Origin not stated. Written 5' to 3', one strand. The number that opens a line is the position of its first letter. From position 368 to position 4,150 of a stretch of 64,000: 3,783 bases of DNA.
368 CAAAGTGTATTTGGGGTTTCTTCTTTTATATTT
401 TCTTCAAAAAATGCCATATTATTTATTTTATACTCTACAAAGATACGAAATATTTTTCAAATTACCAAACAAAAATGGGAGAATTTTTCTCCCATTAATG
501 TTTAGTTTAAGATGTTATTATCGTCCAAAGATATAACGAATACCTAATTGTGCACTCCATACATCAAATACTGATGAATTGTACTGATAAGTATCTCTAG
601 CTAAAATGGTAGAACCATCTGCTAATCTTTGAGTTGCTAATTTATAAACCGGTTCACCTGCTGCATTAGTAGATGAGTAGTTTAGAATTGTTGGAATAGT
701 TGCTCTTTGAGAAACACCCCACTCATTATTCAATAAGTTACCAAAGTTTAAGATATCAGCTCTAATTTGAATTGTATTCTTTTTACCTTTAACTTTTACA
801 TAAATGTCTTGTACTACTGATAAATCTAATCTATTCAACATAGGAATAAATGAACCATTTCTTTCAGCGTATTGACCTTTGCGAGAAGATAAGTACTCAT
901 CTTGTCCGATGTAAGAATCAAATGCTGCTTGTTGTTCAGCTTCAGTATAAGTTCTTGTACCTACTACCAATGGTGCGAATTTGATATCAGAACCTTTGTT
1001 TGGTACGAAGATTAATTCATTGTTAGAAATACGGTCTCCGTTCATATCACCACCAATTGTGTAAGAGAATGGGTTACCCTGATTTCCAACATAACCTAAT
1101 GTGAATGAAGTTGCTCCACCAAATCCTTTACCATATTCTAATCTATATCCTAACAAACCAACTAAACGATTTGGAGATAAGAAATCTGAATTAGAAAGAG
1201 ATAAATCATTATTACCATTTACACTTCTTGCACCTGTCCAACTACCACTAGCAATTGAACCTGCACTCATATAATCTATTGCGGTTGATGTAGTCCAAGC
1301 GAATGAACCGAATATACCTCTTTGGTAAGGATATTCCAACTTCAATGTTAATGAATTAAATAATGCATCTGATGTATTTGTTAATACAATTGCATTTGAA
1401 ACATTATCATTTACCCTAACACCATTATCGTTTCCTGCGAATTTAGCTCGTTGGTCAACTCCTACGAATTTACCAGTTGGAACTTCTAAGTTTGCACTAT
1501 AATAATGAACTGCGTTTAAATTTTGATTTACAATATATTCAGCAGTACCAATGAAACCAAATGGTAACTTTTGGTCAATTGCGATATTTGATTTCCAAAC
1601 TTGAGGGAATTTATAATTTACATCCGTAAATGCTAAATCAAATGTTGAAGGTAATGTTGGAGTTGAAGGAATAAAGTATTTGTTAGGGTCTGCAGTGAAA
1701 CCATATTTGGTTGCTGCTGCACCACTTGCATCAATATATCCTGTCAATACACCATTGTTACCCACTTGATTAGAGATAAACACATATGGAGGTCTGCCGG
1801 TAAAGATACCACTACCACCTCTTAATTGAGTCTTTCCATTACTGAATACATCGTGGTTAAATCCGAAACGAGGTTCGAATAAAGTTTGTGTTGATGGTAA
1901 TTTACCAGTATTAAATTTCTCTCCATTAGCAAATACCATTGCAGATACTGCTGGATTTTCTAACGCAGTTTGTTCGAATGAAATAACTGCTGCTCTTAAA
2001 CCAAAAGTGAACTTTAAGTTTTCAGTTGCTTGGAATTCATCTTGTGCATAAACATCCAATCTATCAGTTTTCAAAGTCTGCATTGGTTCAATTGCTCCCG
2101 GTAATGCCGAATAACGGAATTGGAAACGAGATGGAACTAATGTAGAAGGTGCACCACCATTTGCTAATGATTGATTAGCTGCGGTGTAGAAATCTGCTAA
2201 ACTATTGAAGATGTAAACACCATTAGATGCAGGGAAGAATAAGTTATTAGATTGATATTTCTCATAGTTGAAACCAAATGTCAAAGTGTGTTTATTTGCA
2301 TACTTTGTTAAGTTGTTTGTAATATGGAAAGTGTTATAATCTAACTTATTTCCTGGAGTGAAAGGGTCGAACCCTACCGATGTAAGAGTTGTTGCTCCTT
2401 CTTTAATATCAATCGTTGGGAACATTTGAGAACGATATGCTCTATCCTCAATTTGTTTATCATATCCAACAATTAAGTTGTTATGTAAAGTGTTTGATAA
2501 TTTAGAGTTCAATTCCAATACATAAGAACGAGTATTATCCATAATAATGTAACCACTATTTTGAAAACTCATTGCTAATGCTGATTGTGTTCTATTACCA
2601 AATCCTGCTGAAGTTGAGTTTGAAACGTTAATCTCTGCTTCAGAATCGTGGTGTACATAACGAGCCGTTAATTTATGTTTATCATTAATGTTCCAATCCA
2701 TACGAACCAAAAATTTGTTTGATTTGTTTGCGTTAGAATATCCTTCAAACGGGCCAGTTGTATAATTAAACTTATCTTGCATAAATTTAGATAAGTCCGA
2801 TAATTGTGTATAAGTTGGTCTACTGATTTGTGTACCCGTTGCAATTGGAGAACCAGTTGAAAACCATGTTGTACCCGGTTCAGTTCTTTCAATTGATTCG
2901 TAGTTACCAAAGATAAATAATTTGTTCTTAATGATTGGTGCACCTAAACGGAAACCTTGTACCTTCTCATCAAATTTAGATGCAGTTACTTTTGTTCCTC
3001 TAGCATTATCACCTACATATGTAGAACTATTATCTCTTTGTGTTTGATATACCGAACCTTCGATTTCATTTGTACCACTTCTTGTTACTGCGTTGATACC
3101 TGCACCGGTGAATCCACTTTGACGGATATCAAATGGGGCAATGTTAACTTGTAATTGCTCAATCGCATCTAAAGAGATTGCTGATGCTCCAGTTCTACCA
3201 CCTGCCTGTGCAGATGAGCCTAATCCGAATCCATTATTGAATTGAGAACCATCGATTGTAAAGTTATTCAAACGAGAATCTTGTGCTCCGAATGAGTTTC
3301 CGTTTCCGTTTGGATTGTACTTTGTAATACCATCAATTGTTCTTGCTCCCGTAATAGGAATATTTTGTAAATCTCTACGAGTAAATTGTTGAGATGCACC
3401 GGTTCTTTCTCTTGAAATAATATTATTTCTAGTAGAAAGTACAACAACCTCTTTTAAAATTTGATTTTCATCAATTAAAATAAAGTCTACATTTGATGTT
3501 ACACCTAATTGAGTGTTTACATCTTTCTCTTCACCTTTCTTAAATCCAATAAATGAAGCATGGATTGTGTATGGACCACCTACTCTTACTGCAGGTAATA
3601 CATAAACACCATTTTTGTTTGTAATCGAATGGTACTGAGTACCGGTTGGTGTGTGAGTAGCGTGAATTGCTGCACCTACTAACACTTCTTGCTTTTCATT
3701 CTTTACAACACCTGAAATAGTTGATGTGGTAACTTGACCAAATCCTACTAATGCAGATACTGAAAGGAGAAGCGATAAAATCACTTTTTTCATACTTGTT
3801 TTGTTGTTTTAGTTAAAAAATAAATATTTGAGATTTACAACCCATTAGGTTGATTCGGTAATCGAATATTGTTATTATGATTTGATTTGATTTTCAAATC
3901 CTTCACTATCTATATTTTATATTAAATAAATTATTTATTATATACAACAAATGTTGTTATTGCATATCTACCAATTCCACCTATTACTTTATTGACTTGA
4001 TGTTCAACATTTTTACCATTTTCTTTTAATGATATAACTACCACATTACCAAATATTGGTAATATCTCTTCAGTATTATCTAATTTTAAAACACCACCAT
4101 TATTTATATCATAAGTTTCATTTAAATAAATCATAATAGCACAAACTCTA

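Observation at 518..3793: Full-length TonB-dependent receptor (SusC-like) gene embedded inside the phage replication module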

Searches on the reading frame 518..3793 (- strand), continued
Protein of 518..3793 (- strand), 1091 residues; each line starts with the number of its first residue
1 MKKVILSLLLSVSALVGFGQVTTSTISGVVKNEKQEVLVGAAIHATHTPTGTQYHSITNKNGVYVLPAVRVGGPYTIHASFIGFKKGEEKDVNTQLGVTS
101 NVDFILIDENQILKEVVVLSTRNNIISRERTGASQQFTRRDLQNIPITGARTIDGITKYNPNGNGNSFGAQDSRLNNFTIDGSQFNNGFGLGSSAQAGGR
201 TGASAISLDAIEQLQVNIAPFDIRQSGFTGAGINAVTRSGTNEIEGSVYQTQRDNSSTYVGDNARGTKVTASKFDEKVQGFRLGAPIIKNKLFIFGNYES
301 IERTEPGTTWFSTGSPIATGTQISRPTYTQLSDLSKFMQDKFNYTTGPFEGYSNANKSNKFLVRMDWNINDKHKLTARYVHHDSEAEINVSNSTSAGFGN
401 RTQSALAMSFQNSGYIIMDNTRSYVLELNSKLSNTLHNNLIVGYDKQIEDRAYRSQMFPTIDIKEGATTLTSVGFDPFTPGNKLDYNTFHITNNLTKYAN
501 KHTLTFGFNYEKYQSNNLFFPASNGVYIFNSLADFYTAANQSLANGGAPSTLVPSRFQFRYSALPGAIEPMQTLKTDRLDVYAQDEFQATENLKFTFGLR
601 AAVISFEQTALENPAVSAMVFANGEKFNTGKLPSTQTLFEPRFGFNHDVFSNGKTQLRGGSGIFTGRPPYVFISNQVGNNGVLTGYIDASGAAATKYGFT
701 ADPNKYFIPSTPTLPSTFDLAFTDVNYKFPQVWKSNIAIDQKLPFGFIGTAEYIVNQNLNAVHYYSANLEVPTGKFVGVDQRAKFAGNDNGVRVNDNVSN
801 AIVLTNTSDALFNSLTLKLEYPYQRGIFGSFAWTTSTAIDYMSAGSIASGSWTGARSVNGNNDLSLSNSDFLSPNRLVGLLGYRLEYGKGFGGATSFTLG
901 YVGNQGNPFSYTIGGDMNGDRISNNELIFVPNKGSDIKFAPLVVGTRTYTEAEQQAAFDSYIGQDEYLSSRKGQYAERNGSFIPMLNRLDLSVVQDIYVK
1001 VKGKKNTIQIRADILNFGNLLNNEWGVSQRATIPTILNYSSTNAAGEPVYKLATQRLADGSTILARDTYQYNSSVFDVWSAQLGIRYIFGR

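Call 63: predict_structure(alignment_id=A1)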
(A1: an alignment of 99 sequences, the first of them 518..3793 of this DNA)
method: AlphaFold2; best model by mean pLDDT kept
length: 1091 residues; sequences in the alignment: 99
mean_pLDDT: 91.3   pTM: 0.87
mean pLDDT of the five models: 91.3, 90.5, 90.0, 89.7, 89.7
residues with pLDDT >= 90: 849; 70-90: 195; 50-70: 25; < 50: 22
segments of 3 or more residues with pLDDT < 50: 11-19, 112-123
pLDDT, mean of each block of 10 residues (from residue 1): 60 36 86 90 93 90 90 91 89 88 85 43 67 89 85 90 90 93 88 86 91 94 93 94 94 88 90 91 95 97 92 64 87 97 95 95 95 94 96 90 91 95 96 92 95 93 94 94 94 94 94 95 96 97 97 96 91 96 95 94 96 94 95 96 95 91 94 93 93 94 93 86 96 97 93 97 95 94 92 92 96 97 90 97 91 94 95 95 88 92 94 95 95 96 95 97 96 97 96 94 91 95 95 95 95 90 94 91 93 68
secondary structure, 60 per line:
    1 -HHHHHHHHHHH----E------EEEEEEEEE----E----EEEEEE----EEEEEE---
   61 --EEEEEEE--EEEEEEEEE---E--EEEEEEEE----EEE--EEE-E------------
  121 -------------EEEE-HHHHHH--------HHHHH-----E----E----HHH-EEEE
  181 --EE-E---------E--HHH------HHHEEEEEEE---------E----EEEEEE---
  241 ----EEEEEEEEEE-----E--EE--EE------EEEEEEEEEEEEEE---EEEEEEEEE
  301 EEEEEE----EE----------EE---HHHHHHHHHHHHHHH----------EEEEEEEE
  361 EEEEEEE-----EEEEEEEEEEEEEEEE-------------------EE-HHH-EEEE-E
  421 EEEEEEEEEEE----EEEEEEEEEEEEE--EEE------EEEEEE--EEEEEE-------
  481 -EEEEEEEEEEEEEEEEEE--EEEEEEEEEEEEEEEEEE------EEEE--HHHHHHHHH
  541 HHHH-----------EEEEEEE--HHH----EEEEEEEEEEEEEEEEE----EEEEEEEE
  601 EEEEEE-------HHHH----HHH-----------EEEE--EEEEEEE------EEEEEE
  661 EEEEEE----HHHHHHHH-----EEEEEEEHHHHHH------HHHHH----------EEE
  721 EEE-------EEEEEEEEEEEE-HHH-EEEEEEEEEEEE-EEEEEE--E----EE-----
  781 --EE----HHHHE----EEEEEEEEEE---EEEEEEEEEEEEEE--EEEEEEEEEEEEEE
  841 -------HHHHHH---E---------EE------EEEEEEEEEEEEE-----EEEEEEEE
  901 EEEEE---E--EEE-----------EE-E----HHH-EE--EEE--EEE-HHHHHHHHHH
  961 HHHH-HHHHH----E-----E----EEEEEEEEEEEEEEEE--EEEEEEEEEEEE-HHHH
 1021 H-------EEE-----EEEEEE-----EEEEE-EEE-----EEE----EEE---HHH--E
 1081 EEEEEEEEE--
elements in order (helices of 4 or more, strands of 3 or more residues): H2-12 E24-32 E42-47 E52-57 E63-69 E72-80 E87-94 E99-101 E104-106 E134-137 H139-144 H153-157 E177-180 E211-217 E232-237 E245-254 E275-288 E292-306 H328-342 E353-367 E373-388 E415-418 E420-431 E436-448 E451-453 E460-465 E468-473 E482-499 E502-519 E526-529 H532-544 E556-562 E572-588 E593-606 H614-617 E636-639 E642-648 E655-666 H671-678 E684-690 H691-696 H703-707 E718-723 E731-742 E748-759 E761-766 H789-792 E798-807 E811-824 E827-840 H848-853 E875-887 E893-905 E912-914 E942-944 E947-949 H951-964 H966-970 E986-1001 E1004-1015 H1017-1021 E1029-1031 E1037-1042 E1048-1052 E1054-1056 E1062-1064 E1069-1071 E1080-1089

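Call 67: fold_search(model_id=the predicted structure, library=pdb)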
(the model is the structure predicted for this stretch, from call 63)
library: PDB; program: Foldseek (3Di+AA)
matches with E <= 10: 914; with E <= 0.001: 286
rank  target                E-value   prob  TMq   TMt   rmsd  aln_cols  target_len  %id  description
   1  4zgv_A                1.9e-33  1.00  0.51  0.67   7.6      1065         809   12  The Crystal Structure of the Ferredoxin Receptor FusA from Pectobacterium atrosepticum SCRI1043 (released 2016-08-31)
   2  6ofr                  4.5e-30  1.00  0.50  0.70   8.1      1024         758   12  The crystal structure of the outer membrane transporter YddB from Escherichia coli (released 2019-10-02)
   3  5fr8_A                3.8e-27  1.00  0.44  0.65  10.2      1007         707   11  Crystal structure of the siderophore receptor PirA from Acinetobacter baumannii (released 2016-05-11)
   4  5out                  8.7e-27  1.00  0.44  0.65   9.9      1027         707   10  CRYSTAL STRUCTURE OF THE FERRIC ENTEROBACTIN RECEPTOR (PFEA) MUTANT (G324V) FROM PSEUDOMONAS AERUGINOSA (released 2018-09-05)
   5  5nc3                  3.0e-26  1.00  0.44  0.65   9.8      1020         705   10  Crystal structure of the ferric enterobactin receptor (PfeA) from Pseudomonas aeruginosa in complex with the tris-catech (released 2018-03-21)
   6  9nn6_A                5.4e-26  1.00  0.43  0.71   8.9      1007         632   10  E. coli Cir in Complex with the RBD of Microcin V (released 2025-09-24)
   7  2hdi_A                8.1e-26  1.00  0.42  0.73   8.4       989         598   11  Crystal structure of the Colicin I receptor Cir from E.coli in complex with receptor binding domain of Colicin Ia. (released 2007-05-08)
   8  5nc4                  1.4e-25  1.00  0.43  0.65  10.1      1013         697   10  Crystal structure of the ferric enterobactin receptor (PfeA) in complex with protochelin from Pseudomonas aeruginosa (released 2018-03-21)
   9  5mzs                  2.2e-25  1.00  0.44  0.65   9.8      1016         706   10  Crystal structure of the ferric enterobactin receptor (PfeA) mutant (R480A_Q482A) from Pseudomonas aeruginosa (released 2018-02-14)
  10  2hdf                  6.7e-25  1.00  0.40  0.71  10.4      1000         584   10  Crystal structure of the Colicin I receptor Cir from E.coli (released 2007-05-08)
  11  5m9b                  7.1e-25  1.00  0.44  0.65   9.6      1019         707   10  Crystal structure of the ferric enterobactin receptor (PfeA) from Pseudomonas aeruginosa (released 2018-02-21)
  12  6i2j                  2.2e-24  1.00  0.43  0.64  10.2      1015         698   11  Crystal structure of the ferric enterobactin receptor mutant (Q482A) from Pseudomonas aeruginosa (PfeA) in complex with  (released 2019-01-16)
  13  6r1f                  2.6e-24  1.00  0.44  0.66  10.2      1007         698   11  Crystal structure of the ferric enterobactin receptor mutant R480A from Pseudomonas aeruginosa (PfeA) in complex with en (released 2019-04-10)
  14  6q5e                  4.1e-24  1.00  0.44  0.66  10.3      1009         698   11  Crystal structure of the ferric enterobactin receptor from Pseudomonas aeruginosa (PfeA) in complex with enterobactin (released 2019-01-16)
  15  9c4o                  5.9e-24  1.00  0.42  0.67  10.3      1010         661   10  Cryo-EM structure of PqqU with ligand PQQ (released 2024-06-19)
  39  6h7f_A                1.5e-20  1.00  0.39  0.61  11.3      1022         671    9  Crystal structure of BauA, the Ferric preacinetobactin receptor from Acinetobacter baumannii in complex with Fe3+-Prea (released 2018-10-10)
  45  6i96                  3.3e-20  1.00  0.43  0.66   9.4      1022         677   10  Structure of the ferrioxamine B transporter FoxA from Pseudomonas aeruginosa in complex with ferrioxamine B (released 2019-08-28)
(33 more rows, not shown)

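Call 68: fold_search(model_id=the predicted structure, library=viral)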
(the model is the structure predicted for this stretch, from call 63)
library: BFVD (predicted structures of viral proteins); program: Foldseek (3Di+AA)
matches with E <= 10: 310; with E <= 0.001: 29
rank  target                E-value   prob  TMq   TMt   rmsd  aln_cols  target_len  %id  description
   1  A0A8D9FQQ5            3.4e-28  1.00  0.44  0.58  11.9      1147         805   10  TonB-dependent receptor SusC [uncultured marine phage]
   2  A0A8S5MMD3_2          7.2e-09  0.57  0.07  0.07  101.1      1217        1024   10  Baseplate J like protein [Siphoviridae sp. ctxc31]
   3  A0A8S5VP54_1          3.3e-06  0.28  0.08  0.07  50.7      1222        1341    7  (no name in the UniProt tables at hand)
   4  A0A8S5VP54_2          5.5e-06  0.90  0.07  0.06  29.7       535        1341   11  (no name in the UniProt tables at hand)
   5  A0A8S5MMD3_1          5.8e-06  0.35  0.07  0.07  66.7       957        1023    8  Baseplate J like protein [Siphoviridae sp. ctxc31]
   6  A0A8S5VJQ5            7.0e-06  1.00  0.07  0.14  17.8       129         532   15  (no name in the UniProt tables at hand)
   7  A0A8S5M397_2          1.1e-05  0.16  0.07  0.08  45.5      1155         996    7  FdeC-like protein [Siphoviridae sp. ctqpo8]
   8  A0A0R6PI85            2.1e-05  0.98  0.16  0.29  23.7       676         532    8  (no name in the UniProt tables at hand)
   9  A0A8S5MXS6            2.3e-05  1.00  0.08  0.15   1.8        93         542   16  Tail collar fiber protein [Myoviridae sp. ctRRy11]
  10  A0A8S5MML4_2          2.9e-05  0.90  0.07  0.09  37.6       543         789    6  Cell wall surface anchor family domain protein [Siphoviridae sp. ctxc31]
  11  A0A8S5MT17            4.8e-05  1.00  0.07  0.69   3.3        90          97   16  Carboxypeptidase regulatory-like domain protein [Siphoviridae sp. ct8Ri8]
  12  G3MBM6                6.1e-05  1.00  0.08  0.21  18.2       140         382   18  Gp160 [Bacillus phage G]
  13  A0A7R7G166            8.2e-05  0.99  0.07  0.23  21.5       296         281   10  (no name in the UniProt tables at hand)
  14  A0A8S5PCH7            1.2e-04  1.00  0.08  0.60   5.3       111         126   14  Uncharacterized protein [Siphoviridae sp. ctorp6]
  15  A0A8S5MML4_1          1.9e-04  1.00  0.07  0.10  25.5       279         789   10  Cell wall surface anchor family domain protein [Siphoviridae sp. ctxc31]
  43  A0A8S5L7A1            3.5e-03  0.09  0.06  0.07  39.1       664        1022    9  Structural protein [CrAss-like virus sp. ctt4r3]
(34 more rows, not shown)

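Call 91: list_cluster_members(proteins=[L024:8001-11348:+, L030:8001-11342:+, L037:7240-10509:+, P0001])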
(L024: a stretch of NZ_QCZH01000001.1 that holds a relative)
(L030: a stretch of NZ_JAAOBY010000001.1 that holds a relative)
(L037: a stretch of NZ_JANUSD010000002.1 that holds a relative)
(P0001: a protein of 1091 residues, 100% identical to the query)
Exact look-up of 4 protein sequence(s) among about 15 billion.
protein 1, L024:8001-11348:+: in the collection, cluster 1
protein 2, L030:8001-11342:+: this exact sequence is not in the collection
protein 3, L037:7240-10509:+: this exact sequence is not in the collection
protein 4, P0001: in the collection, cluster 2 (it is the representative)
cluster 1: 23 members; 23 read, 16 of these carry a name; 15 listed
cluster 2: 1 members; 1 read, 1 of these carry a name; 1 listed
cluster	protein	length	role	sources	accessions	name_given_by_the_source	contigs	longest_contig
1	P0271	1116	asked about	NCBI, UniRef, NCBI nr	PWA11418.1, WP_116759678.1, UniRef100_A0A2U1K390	TonB-dependent receptor [Flavobacterium laiguense] | Oar protein n=1 Tax=Flavobacterium laiguense TaxID=2169409 RepID=A0A2U1K390_9FLAO | carboxypeptidase-like regulatory domain-containing protein [Flavobacterium laiguense]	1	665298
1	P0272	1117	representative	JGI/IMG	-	hypothetical protein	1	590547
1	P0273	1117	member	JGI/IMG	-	hypothetical protein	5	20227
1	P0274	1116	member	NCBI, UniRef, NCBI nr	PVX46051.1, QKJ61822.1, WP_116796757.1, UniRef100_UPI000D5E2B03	carboxypeptidase family protein [Flavobacterium sp. 103] | TonB-dependent receptor n=1 Tax=unclassified Flavobacterium TaxID=196869 ... | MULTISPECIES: carboxypeptidase-like regulatory domain-containing protein [unclassified ...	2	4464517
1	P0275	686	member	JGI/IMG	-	hypothetical protein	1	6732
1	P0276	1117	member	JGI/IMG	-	hypothetical protein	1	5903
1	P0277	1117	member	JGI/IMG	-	hypothetical protein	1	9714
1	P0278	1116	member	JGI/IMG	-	hypothetical protein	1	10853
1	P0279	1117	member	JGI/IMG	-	hypothetical protein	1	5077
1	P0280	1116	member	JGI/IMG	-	hypothetical protein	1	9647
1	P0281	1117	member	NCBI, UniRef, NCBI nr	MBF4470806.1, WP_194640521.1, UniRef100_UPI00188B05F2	TonB-dependent receptor [Flavobacterium sp. HJJ] | TonB-dependent receptor n=1 Tax=Flavobacterium sp. HJJ TaxID=2783792 RepID=UPI00188B05F2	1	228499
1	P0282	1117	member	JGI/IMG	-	hypothetical protein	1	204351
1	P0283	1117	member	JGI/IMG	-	hypothetical protein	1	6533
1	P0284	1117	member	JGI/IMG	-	hypothetical protein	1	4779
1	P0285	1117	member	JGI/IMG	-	hypothetical protein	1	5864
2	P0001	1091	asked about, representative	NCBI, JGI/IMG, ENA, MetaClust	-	hypothetical protein | \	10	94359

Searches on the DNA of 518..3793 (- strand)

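Call 39: search_rna_families(sources=[L011, L012, L013, L015, L018, L019, L017, L024], threshold=gathering)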
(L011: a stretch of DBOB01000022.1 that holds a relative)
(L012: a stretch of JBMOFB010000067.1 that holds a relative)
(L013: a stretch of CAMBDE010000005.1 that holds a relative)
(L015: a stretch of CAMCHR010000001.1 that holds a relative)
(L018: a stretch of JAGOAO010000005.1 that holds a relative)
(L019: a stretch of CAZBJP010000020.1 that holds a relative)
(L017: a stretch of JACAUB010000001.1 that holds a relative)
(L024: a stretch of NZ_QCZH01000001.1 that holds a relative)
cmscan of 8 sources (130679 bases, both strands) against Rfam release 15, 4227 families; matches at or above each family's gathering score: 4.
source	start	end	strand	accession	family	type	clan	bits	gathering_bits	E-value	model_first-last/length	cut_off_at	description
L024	1088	1165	-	RF01705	Flavo-1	Gene; sRNA;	-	75.1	42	2e-14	1-76/76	no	Flavo-1 RNA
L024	15742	15815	-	RF00005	tRNA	Gene; tRNA;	CL00001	66.8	29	4.7e-12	1-71/71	no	tRNA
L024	16323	16396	-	RF00005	tRNA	Gene; tRNA;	CL00001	66.8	29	4.7e-12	1-71/71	no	tRNA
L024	14127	14205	-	RF01705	Flavo-1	Gene; sRNA;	-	45.7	42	2.5e-06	1-76/76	no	Flavo-1 RNA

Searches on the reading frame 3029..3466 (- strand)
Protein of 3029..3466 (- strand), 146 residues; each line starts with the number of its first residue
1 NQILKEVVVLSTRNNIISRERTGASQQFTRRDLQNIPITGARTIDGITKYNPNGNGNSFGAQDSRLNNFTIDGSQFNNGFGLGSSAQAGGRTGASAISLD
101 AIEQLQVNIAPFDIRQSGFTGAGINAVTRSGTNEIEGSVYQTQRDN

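Call 36: search_protein_families(library=pfam, proteins=[window:3029-3466:-], max_evalue=10)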
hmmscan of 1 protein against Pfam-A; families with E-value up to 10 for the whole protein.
seq(146 aa): 0 families

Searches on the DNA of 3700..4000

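Call 40: search_rna_families(source=window, start=3700, end=4000, threshold=evalue, max_evalue=1)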
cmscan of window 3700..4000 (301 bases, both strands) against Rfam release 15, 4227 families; matches with E-value up to 1: 0.
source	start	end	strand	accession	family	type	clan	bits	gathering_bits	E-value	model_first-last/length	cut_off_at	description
